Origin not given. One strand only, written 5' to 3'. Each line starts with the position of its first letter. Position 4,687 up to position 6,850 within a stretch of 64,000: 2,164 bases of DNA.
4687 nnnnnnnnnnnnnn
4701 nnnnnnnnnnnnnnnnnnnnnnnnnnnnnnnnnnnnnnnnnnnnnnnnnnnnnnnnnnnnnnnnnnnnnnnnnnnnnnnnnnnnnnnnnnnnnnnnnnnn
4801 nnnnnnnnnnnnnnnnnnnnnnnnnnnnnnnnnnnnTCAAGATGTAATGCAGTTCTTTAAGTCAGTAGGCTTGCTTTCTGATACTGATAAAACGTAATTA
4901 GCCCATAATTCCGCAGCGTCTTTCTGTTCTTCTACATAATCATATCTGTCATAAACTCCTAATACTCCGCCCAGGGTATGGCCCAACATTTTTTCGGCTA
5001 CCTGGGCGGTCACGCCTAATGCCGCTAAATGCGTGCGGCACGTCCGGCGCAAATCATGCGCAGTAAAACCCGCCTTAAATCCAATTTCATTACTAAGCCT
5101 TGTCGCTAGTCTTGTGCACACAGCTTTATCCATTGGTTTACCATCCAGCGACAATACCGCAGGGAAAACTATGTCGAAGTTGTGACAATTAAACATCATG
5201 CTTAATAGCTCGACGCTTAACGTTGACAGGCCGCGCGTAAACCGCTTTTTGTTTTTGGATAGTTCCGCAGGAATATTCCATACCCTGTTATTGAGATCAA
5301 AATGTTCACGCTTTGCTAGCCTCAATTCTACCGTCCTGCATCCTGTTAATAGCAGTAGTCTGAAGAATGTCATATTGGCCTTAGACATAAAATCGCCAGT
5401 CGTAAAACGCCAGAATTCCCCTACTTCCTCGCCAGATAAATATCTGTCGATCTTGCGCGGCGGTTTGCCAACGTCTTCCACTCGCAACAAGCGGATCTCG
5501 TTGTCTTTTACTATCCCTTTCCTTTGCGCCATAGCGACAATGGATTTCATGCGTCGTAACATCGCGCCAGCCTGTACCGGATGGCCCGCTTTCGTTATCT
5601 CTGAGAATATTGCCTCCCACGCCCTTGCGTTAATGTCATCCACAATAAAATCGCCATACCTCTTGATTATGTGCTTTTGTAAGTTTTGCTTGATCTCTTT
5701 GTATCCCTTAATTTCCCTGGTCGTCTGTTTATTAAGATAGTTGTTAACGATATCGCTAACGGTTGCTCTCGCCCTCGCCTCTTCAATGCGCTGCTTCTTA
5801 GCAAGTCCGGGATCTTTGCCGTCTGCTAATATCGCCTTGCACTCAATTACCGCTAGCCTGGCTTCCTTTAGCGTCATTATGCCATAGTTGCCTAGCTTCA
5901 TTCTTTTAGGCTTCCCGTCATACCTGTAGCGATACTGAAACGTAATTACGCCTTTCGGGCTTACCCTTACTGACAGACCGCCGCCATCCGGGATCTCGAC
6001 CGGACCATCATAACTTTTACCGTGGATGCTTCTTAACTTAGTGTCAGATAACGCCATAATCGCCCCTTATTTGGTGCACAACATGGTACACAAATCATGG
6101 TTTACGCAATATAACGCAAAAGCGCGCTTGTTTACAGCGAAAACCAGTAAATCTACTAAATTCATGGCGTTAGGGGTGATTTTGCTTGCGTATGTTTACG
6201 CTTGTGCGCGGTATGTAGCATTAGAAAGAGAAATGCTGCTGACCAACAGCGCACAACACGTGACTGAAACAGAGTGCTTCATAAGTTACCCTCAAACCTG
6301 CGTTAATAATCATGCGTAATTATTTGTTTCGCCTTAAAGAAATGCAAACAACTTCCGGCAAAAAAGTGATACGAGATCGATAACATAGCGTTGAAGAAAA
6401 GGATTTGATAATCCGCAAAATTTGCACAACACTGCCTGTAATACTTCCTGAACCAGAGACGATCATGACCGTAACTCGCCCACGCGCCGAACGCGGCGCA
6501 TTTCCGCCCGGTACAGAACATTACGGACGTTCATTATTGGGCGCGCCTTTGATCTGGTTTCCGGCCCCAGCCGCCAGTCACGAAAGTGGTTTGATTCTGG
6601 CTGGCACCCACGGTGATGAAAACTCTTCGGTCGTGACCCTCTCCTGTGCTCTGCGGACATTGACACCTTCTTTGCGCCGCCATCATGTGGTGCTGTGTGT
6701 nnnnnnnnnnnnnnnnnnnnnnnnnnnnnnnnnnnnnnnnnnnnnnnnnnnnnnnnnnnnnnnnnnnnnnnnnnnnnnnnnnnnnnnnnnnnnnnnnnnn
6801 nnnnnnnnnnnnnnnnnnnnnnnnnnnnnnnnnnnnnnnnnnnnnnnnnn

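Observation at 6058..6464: Unassigned int-mpaA junction with a short hydrophobic ORF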

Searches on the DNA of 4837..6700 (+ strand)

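Call 4: search_dna_similar(query=window:6058-6465:+, collection=ecoli_genomes, mode=near, max_rows=30, rows=spread)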
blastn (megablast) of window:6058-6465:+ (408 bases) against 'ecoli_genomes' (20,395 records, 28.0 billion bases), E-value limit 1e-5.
Records with a match: 5418; places in all: 10663; records where one place covers at least 80% of the query: 0.
Genomes with a match: 5418 of 5426; with a place that covers at least 80% of the query: 0. Places per genome that has any: lowest 1, median 2, highest 4. On chromosomes: 10651 places; on plasmids: 12.
Best place of each record, by identity: >=99% 1; 95-99% 149; 90-95% 5259; 80-90% 9.
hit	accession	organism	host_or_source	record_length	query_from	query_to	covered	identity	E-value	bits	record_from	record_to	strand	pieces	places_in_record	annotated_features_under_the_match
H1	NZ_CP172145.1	Escherichia coli strain GF66.2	chicken meat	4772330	1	312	76%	95.2%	2e-136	494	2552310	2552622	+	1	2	hypothetical protein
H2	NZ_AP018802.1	Escherichia coli strain E2863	Bos taurus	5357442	160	315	38%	91.7%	4e-53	217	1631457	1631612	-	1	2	mppA: murein tripeptide ABC transporter substrate-binding protein MppA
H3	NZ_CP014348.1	Escherichia coli str. K-12 substr. MG1655 strain JW5437-1 ...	laboratory strain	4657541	157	312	38%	91.7%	4e-53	217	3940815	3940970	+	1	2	mppA: murein tripeptide ABC transporter substrate-binding protein MppA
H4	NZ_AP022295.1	Escherichia coli strain BEC1-S17-ESBL-07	-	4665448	157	312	38%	91.7%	4e-53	217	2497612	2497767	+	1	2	mppA: murein tripeptide ABC transporter substrate-binding protein MppA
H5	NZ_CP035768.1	Escherichia coli O145 strain RM11626-C1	Cattle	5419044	157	312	38%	91.7%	4e-53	217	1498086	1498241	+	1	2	mppA: murein tripeptide ABC transporter substrate-binding protein MppA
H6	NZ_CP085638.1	Escherichia coli strain fEC.1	pigeon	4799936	160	315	38%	91.7%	4e-53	217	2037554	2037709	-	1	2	mppA: murein tripeptide ABC transporter substrate-binding protein MppA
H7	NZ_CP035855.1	Escherichia coli TW11681 strain TW11681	-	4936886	160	315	38%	91.7%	4e-53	217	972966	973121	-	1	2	mppA: murein tripeptide ABC transporter substrate-binding protein MppA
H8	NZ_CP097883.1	Escherichia coli str. K-12 substr. MG1655 strain K-12 ...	not applicable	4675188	157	312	38%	91.7%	4e-53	217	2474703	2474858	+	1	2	mppA: murein tripeptide ABC transporter substrate-binding protein MppA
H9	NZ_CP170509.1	Escherichia coli strain 30088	Homo sapiens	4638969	157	312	38%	91.7%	4e-53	217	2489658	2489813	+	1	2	mppA: murein tripeptide ABC transporter substrate-binding protein MppA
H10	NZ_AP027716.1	Escherichia coli strain TBU0218_10-1CC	Homo sapiens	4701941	157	312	38%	91.7%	4e-53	217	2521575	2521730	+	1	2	mppA: murein tripeptide ABC transporter substrate-binding protein MppA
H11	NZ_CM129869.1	Escherichia coli strain PCP06235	seawater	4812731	157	312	38%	91.7%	4e-53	217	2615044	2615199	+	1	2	mppA: murein tripeptide ABC transporter substrate-binding protein MppA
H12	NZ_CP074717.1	Escherichia coli strain War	Homo sapiens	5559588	160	315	38%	91.7%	4e-53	217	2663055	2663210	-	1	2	mppA: murein tripeptide ABC transporter substrate-binding protein MppA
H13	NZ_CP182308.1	Escherichia coli strain EC100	pig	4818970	157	312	38%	91.7%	4e-53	217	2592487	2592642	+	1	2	mppA: murein tripeptide ABC transporter substrate-binding protein MppA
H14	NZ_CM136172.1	Escherichia coli strain PRO_A-1401-6M-A_ESBL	Homo sapiens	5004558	157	312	38%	91.7%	4e-53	217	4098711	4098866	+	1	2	mppA: murein tripeptide ABC transporter substrate-binding protein MppA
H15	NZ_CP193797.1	Escherichia coli strain GDG24A39-1PT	pet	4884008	157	312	38%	91.7%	4e-53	217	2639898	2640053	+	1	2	mppA: murein tripeptide ABC transporter substrate-binding protein MppA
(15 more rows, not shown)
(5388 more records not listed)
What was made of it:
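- Window 6214-6369 matches the mppA 5' end in 5,418 of 5,426 E. coli genomes (call 4). Residues 24-51 are simply the antisense of the host mppA leader and signal-peptide codons, which exist in every E. coli (call 4).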

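Call 7: get_annotated_region(hit=H3, flank=7000)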
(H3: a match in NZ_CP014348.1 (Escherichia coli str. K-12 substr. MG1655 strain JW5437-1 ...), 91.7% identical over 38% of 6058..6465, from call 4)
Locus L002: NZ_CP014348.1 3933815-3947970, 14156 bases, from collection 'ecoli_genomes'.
description: Escherichia coli str. K-12 substr. MG1655 strain JW5437-1 chromosome, complete genome
organism: Escherichia coli str. K-12 substr. MG1655 strain JW5437-1 substr. MG1655 (NCBI taxid 511145)
replicon: chromosome; assembly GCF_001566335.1
host: -; source: laboratory strain; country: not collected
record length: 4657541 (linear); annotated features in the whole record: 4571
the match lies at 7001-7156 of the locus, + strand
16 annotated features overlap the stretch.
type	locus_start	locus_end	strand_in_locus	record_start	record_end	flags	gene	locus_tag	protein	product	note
CDS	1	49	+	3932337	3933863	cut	abgT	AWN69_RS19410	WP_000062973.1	p-aminobenzoyl-glutamate transporter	-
CDS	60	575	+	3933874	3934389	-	ogt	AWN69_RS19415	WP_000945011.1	methylated-DNA--[protein]-cysteine S-methyltransferase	-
CDS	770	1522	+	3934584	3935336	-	fnr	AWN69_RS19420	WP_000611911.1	fumarate/nitrate reduction transcriptional regulator Fnr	-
CDS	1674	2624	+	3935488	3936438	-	uspE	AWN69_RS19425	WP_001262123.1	universal stress protein UspE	-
CDS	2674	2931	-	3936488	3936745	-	ynaJ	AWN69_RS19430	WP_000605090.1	DUF2534 family protein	-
CDS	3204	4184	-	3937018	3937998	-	-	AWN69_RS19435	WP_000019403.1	IS5-like element IS5 family transposase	-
CDS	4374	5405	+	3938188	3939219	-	ynaI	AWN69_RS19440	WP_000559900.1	low conductance mechanosensitive channel YnaI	-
CDS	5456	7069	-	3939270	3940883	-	mppA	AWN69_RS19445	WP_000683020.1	murein tripeptide ABC transporter substrate-binding protein MppA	-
CDS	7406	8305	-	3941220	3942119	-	pgrR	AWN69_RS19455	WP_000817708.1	DNA-binding transcriptional regulator PgrR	-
CDS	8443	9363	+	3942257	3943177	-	ycjY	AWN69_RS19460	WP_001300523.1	alpha/beta hydrolase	-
CDS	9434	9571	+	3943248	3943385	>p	-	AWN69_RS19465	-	NAD-dependent dehydratase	incomplete; partial in the middle of a contig; missing C-terminus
CDS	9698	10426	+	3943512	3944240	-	mpaA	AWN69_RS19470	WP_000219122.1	murein tripeptide amidase MpaA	-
CDS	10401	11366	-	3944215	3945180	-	ycjG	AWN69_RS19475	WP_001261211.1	L-Ala-D/L-Glu epimerase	-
CDS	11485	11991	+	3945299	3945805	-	tpx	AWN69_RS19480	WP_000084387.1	thiol peroxidase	-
CDS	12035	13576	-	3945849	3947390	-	tyrR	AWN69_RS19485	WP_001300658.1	transcriptional regulator TyrR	-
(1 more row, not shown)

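Call 11: search_dna_similar(query=window:6200-6700:+, collection=ecoli_genomes, mode=near, max_rows=25, rows=best)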
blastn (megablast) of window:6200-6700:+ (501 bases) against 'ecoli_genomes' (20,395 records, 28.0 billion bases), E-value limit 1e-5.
Records with a match: 5418; places in all: 10668; records where one place covers at least 80% of the query: 173.
Genomes with a match: 5418 of 5426; with a place that covers at least 80% of the query: 173. Places per genome that has any: lowest 1, median 2, highest 4. On chromosomes: 10656 places; on plasmids: 12.
Best place of each record, by identity: >=99% 3; 95-99% 5382; 90-95% 25; 80-90% 8.
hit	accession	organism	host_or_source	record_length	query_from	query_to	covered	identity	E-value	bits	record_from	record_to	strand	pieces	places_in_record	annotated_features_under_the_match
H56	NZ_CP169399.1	Escherichia coli strain MFDS1022581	Animal source foods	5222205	15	501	97%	99.4%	0e+0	883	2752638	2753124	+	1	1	mpaA: murein tripeptide amidase MpaA | mppA: murein tripeptide ABC transporter substrate-binding protein MppA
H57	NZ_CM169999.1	Escherichia coli strain N96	Tibetan Pig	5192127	15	501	97%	99.4%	0e+0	883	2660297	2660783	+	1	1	mpaA: murein tripeptide amidase MpaA | mppA: murein tripeptide ABC transporter substrate-binding protein MppA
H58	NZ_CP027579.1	Escherichia coli strain 2013C-4282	Homo sapiens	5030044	15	501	97%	99.0%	0e+0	872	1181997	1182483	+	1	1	mpaA: murein tripeptide amidase MpaA | mppA: murein tripeptide ABC transporter substrate-binding protein MppA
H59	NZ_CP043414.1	Escherichia coli strain EC42405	bovine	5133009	15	501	97%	99.0%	0e+0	872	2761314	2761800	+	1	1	mpaA: murein tripeptide amidase MpaA | mppA: murein tripeptide ABC transporter substrate-binding protein MppA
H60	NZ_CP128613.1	Escherichia coli strain WL297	Homo sapiens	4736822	15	501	97%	99.0%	0e+0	872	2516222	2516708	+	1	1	mpaA: murein tripeptide amidase MpaA | mppA: murein tripeptide ABC transporter substrate-binding protein MppA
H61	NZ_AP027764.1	Escherichia coli strain 2017-02-2CC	Homo sapiens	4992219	15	501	97%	99.0%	0e+0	872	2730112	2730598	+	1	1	mpaA: murein tripeptide amidase MpaA | mppA: murein tripeptide ABC transporter substrate-binding protein MppA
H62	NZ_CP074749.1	Escherichia coli strain R32_14_1F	goat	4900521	15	501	97%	99.0%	0e+0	872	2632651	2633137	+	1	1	mpaA: murein tripeptide amidase MpaA | mppA: murein tripeptide ABC transporter substrate-binding protein MppA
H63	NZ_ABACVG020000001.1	Escherichia coli strain 2020CK-00188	Homo sapiens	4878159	18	501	97%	99.0%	0e+0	867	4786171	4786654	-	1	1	mpaA: murein tripeptide amidase MpaA | mppA: murein tripeptide ABC transporter substrate-binding protein MppA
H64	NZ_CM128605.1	Escherichia coli strain E200086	Homo sapiens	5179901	15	501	97%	98.4%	0e+0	856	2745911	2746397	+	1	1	mpaA: murein tripeptide amidase MpaA | mppA: murein tripeptide ABC transporter substrate-binding protein MppA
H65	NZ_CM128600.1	Escherichia coli strain E400634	Homo sapiens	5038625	15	501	97%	98.4%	0e+0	856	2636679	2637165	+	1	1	mpaA: murein tripeptide amidase MpaA | mppA: murein tripeptide ABC transporter substrate-binding protein MppA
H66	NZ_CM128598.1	Escherichia coli strain E600003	Homo sapiens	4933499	15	501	97%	98.4%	0e+0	856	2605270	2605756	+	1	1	mpaA: murein tripeptide amidase MpaA | mppA: murein tripeptide ABC transporter substrate-binding protein MppA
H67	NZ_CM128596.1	Escherichia coli strain 100117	Homo sapiens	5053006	15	501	97%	98.4%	0e+0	856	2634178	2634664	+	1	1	mpaA: murein tripeptide amidase MpaA | mppA: murein tripeptide ABC transporter substrate-binding protein MppA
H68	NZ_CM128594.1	Escherichia coli strain 100248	Homo sapiens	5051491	15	501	97%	98.4%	0e+0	856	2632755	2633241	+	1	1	mpaA: murein tripeptide amidase MpaA | mppA: murein tripeptide ABC transporter substrate-binding protein MppA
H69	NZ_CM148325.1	Escherichia coli strain 24A16CRGN010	Homo sapiens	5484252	15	501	97%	98.4%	0e+0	856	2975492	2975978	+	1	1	mpaA: murein tripeptide amidase MpaA | mppA: murein tripeptide ABC transporter substrate-binding protein MppA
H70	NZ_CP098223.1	Escherichia coli strain Z0117EC0005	Canis lupus familiaris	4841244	18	501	97%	98.6%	0e+0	856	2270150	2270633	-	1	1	mpaA: murein tripeptide amidase MpaA | mppA: murein tripeptide ABC transporter substrate-binding protein MppA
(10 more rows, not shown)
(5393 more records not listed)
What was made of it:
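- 6232..6464 (.): Host DNA: the mppA 5' codons plus the 182-bp divergent mppA/mpaA intergenic region (6283-6464). 173 genomes carry this contiguous arrangement (call 11).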

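Call 16: search_dna_similar(query=window:4837-6300:+, collection=phages, mode=near, max_rows=25)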
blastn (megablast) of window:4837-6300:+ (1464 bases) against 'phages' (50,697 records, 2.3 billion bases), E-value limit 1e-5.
No match.
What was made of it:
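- Tried and rejected: Megablast of int plus arm against 50,697 phage records: no match (call 16).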

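Call 25: get_annotated_region(hit=H56, flank=4000)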
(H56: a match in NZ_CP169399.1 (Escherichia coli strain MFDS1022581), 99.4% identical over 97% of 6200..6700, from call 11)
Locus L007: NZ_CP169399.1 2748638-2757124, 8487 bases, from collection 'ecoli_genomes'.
description: Escherichia coli strain MFDS1022581 chromosome, complete genome
organism: Escherichia coli strain MFDS1022581 (NCBI taxid 562)
replicon: chromosome; assembly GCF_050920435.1
host: -; source: Animal source foods; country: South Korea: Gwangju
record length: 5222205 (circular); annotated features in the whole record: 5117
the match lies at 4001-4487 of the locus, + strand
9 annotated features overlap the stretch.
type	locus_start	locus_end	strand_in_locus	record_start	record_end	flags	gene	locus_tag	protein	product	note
CDS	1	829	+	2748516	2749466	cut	uspE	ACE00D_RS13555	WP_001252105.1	universal stress protein UspE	-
CDS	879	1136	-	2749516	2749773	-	ynaJ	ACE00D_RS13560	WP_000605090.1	DUF2534 family protein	-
CDS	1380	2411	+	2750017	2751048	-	ynaI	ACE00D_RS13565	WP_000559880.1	low conductance mechanosensitive channel YnaI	-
CDS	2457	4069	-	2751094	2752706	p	mppA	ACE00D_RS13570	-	murein tripeptide ABC transporter substrate-binding protein MppA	frameshifted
CDS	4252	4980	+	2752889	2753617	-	mpaA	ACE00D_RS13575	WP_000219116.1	murein tripeptide amidase MpaA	-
CDS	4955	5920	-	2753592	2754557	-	ycjG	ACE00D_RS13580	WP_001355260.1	L-Ala-D/L-Glu epimerase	-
CDS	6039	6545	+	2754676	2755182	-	tpx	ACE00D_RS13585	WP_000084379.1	thiol peroxidase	-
CDS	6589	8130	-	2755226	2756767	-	tyrR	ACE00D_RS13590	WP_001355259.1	transcriptional regulator TyrR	-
CDS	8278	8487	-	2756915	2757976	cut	ycjF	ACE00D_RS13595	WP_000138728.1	YcjF family protein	-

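Call 44: search_rna_families(source=window, start=5900, end=6600, threshold=evalue, max_evalue=1)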
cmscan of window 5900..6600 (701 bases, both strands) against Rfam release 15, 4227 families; matches with E-value up to 1: 0.
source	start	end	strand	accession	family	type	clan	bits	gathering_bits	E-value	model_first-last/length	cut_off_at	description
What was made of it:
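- On tRNA-targeting integrative element: No Rfam hit in 5900-6600 (call 44).
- Checked: Rfam finds nothing in 5900-6600 even at E <= 1 (call 44).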

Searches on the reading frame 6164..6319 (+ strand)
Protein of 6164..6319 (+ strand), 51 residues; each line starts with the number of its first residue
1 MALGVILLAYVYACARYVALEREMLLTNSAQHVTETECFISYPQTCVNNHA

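Call 17: search_protein_families(library=pfam, proteins=[window:6164-6319:+])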
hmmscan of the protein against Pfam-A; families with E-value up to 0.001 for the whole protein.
window:6164-6319:+ (51 aa): 0 families

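Call 42: search_protein_families(library=phrogs, proteins=[window:6164-6319:+])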
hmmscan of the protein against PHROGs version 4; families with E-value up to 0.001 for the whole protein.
window:6164-6319:+ (51 aa): 0 families
